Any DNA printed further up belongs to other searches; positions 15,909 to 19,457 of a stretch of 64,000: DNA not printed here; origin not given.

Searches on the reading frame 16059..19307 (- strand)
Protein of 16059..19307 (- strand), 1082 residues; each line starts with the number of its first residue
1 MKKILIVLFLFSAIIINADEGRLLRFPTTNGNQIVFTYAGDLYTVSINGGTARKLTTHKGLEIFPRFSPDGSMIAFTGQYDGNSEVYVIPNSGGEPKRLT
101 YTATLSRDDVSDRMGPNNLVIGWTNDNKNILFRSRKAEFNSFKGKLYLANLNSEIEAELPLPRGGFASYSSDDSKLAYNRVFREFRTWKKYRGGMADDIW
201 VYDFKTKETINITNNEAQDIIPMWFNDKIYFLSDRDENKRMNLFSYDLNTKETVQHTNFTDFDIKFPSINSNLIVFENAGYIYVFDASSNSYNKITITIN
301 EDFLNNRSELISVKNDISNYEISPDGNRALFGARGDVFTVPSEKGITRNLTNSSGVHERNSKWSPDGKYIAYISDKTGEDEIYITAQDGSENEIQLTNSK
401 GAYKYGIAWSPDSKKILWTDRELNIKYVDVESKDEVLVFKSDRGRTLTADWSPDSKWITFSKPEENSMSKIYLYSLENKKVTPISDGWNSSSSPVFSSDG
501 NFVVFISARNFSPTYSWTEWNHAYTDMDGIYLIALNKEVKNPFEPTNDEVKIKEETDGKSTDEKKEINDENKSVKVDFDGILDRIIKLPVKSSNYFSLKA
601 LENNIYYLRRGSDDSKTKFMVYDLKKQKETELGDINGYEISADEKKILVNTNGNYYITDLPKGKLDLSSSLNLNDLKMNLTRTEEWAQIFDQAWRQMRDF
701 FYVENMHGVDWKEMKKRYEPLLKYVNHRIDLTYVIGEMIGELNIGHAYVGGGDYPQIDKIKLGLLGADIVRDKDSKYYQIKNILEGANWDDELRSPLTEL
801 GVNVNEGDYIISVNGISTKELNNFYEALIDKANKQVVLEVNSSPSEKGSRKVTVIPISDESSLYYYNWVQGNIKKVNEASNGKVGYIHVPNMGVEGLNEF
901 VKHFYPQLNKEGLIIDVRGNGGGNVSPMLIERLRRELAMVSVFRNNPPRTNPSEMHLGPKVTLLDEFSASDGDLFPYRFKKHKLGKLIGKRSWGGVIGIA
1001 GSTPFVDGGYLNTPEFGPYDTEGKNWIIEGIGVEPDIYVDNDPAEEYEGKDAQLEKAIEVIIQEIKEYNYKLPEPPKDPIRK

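Call 80: search_protein_families(library=pfam, proteins=[window:16059-19307:-], max_evalue=0.0001)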
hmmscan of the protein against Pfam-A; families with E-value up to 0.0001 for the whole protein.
window:16059-19307:- (1082 aa): 8 families
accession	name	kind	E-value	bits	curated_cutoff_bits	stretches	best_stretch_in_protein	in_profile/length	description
PF07676.18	PD40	-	9.2e-27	92.8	20.9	2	53-88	2-38/38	WD40-like Beta Propeller Repeat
PF14685.13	PDZ_Tricorn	-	4.7e-25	87.8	25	1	763-854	1-88/88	Tricorn protease PDZ domain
PF03572.23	Peptidase_S41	-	5.3e-25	88.3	24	1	883-1039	1-165/165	Peptidase family S41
PF14684.11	Tricorn_C1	-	2.5e-24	85.4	24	1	684-740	3-59/59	Tricorn protease C1 domain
PF00930.27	DPPIV_N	-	1.2e-11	44.4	22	0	35-103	18-82/354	Dipeptidyl peptidase IV (DPP IV) N-terminal region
PF25174.1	Beta-prop_THOC3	-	4.7e-08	32.8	305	1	314-508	46-233/272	THOC3 beta-propeller domain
PF02897.21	Peptidase_S9_N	-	1.4e-06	27.8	24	1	362-487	130-274/414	Prolyl oligopeptidase, N-terminal beta-propeller domain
PF23414.1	Beta-prop_EML_2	-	4.4e-06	26.7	90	0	312-436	37-159/266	Echinoderm microtubule-associated protein second beta-propeller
